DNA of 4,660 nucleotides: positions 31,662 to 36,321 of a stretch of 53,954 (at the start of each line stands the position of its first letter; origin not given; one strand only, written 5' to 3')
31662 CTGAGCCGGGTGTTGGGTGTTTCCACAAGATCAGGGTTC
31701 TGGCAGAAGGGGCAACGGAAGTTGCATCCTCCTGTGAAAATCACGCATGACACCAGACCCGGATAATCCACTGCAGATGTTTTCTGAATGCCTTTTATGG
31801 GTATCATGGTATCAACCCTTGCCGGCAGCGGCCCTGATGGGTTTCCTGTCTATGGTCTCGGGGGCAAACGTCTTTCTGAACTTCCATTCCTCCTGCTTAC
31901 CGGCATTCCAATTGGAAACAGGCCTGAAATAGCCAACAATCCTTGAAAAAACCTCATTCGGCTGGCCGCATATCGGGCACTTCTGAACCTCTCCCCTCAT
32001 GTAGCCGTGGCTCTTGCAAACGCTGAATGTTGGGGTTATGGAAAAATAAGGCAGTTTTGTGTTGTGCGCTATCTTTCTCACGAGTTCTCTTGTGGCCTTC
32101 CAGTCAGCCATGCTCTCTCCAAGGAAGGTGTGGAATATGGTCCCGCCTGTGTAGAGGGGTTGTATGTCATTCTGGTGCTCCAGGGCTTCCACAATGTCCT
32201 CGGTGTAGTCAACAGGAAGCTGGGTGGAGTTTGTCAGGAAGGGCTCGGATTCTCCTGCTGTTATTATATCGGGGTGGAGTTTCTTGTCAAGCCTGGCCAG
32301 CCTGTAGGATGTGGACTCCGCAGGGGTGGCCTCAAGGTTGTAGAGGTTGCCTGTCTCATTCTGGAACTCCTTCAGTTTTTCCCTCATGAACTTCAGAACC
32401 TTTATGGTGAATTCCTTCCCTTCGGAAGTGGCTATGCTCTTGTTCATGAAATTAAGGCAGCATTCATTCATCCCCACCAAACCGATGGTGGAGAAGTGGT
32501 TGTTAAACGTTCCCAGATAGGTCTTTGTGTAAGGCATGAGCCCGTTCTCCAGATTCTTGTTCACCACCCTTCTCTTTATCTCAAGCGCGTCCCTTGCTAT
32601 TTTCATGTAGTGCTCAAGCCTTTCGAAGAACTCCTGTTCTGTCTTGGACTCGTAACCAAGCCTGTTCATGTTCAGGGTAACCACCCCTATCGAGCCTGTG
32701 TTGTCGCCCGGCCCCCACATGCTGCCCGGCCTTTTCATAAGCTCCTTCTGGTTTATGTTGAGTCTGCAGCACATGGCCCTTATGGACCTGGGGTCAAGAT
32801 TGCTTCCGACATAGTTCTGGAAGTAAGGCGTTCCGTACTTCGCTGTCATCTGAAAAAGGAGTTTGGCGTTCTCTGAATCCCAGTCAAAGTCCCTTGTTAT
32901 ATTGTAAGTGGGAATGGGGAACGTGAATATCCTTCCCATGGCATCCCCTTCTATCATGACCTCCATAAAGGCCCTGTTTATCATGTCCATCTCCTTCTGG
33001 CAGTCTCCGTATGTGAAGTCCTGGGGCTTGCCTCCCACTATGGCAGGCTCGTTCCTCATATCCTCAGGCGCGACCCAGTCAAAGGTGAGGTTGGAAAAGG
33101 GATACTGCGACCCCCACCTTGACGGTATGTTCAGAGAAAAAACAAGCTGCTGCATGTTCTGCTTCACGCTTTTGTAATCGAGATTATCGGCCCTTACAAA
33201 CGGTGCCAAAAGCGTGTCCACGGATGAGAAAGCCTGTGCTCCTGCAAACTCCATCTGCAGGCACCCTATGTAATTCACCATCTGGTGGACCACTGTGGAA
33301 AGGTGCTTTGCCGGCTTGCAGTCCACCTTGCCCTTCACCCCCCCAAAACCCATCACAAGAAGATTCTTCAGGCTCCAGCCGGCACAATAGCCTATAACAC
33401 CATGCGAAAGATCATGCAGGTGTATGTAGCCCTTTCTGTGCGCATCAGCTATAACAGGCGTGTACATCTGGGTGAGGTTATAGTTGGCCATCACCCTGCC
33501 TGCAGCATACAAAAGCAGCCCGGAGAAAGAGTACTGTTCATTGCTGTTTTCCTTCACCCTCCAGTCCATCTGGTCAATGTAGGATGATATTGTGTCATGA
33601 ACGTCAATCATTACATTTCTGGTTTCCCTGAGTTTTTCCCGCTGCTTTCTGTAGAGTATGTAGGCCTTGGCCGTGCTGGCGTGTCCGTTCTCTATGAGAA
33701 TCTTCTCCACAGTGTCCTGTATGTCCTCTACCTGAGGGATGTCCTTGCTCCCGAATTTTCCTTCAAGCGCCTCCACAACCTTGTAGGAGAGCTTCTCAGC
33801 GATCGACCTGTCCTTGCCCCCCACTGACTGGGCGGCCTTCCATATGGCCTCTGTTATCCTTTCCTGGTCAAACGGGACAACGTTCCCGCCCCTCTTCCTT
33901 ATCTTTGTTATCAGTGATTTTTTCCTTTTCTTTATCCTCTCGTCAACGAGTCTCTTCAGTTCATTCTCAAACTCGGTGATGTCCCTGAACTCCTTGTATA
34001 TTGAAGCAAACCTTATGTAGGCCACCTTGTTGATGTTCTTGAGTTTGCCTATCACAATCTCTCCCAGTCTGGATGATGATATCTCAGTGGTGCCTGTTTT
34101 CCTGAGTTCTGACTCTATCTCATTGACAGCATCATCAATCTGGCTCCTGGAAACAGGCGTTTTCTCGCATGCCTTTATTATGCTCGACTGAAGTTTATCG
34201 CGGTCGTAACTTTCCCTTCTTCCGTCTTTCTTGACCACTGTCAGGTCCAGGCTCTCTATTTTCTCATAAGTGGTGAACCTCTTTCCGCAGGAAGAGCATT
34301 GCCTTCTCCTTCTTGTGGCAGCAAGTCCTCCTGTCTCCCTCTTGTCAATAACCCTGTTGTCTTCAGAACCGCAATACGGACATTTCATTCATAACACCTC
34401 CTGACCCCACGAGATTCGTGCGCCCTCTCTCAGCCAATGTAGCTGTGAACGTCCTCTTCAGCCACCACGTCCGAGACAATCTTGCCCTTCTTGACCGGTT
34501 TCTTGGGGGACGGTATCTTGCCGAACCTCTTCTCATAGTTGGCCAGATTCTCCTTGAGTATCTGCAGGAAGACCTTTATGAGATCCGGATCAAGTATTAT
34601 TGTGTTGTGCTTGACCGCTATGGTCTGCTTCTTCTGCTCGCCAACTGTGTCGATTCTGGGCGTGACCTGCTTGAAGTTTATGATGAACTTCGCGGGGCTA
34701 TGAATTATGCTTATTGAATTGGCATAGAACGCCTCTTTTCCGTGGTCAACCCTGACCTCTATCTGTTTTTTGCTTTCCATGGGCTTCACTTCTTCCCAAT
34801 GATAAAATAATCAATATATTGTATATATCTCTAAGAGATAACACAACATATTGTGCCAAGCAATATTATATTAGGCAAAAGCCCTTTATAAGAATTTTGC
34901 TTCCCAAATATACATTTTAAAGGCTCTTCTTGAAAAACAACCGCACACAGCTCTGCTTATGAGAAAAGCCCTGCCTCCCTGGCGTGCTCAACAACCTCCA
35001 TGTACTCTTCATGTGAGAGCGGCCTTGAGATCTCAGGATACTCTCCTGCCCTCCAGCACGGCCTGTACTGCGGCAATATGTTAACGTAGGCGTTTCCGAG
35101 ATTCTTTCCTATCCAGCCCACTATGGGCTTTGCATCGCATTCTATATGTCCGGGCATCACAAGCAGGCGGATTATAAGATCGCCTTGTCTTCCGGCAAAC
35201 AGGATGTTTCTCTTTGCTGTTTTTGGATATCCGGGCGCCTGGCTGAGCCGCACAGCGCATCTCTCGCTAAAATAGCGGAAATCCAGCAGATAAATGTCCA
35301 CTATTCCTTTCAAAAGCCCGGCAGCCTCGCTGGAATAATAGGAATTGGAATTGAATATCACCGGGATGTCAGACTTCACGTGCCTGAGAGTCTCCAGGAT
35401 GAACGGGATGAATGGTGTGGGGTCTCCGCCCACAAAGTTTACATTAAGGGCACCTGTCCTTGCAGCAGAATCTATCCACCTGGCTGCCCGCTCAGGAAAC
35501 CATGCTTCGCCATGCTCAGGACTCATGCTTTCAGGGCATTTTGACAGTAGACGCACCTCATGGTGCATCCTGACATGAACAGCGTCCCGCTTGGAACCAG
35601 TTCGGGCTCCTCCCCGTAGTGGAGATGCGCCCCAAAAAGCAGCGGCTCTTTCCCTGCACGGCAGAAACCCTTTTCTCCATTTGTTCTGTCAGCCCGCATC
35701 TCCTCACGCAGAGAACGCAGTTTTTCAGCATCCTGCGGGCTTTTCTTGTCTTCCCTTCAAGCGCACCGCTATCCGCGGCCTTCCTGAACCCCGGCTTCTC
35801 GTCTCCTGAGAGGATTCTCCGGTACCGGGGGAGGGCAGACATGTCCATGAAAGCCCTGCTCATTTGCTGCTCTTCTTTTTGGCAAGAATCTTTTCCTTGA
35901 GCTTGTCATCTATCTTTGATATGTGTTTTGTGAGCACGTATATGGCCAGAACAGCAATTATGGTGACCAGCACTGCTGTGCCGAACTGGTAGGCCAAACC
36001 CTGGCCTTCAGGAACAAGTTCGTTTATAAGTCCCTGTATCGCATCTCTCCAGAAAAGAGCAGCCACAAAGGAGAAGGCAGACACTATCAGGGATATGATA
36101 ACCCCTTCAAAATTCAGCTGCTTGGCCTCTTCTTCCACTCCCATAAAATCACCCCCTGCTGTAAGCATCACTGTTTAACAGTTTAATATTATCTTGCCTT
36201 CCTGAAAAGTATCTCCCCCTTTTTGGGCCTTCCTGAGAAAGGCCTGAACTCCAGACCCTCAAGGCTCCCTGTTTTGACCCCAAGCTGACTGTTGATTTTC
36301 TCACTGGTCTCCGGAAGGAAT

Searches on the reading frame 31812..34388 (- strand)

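Call 57: search_protein_families(library=pfam, proteins=[window:31812-34388:-], max_evalue=0.001)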
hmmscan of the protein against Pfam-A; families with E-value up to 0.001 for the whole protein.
window:31812-34388:- (858 aa): 3 families
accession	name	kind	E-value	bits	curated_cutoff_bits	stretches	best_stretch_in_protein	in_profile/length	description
PF13597.11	NRDD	-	6.5e-189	629.7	26.2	1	280-841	1-562/562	Anaerobic ribonucleoside-triphosphate reductase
PF03477.21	ATP-cone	-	5.1e-45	152.4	25.8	2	50-136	2-87/88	ATP cone domain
PF22811.2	Zn_ribbon_NrdR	-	3.7e-17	62.4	27.2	1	1-42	1-42/42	Transcriptional repressor NrdR-like, N-terminal domain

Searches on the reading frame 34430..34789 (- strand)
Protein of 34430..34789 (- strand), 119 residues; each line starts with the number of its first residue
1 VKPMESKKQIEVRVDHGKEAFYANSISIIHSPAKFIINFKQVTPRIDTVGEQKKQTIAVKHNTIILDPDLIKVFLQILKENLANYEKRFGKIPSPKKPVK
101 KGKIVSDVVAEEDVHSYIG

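Call 57: search_protein_families(library=pfam, proteins=[window:34430-34789:-], max_evalue=0.001)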
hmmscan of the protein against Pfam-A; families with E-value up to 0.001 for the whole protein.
window:34430-34789:- (119 aa): 1 family
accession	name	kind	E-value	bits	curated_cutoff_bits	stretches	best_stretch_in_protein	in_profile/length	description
PF11950.13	DUF3467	-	6.6e-12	45.8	25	1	8-92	15-90/92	Protein of unknown function (DUF3467)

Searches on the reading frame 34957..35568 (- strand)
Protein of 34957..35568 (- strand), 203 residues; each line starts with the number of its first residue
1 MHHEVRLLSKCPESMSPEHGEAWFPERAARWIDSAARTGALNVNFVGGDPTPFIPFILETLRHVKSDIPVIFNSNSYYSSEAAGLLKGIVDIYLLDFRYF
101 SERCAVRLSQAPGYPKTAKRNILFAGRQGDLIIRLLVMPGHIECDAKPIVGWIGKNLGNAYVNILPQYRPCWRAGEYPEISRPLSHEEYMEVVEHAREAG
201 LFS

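Call 57: search_protein_families(library=pfam, proteins=[window:34957-35568:-], max_evalue=0.001)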
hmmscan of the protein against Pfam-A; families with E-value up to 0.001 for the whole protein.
window:34957-35568:- (203 aa): 1 family
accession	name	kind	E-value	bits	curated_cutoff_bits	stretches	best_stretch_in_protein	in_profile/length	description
PF04055.27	Radical_SAM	-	3.3e-09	37.6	29.5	1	20-150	25-163/166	Radical SAM superfamily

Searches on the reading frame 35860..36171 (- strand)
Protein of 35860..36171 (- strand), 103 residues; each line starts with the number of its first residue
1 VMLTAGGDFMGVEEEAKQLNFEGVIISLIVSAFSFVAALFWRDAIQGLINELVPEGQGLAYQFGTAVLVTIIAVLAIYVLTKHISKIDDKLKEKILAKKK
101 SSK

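Call 57: search_protein_families(library=pfam, proteins=[window:35860-36171:-], max_evalue=0.001)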
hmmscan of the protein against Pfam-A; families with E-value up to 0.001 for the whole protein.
window:35860-36171:- (103 aa): 1 family
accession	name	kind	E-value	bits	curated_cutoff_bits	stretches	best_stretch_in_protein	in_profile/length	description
PF18898.5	DUF5654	-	2.1e-20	72.9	23.8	1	24-86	8-70/71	Family of unknown function (DUF5654)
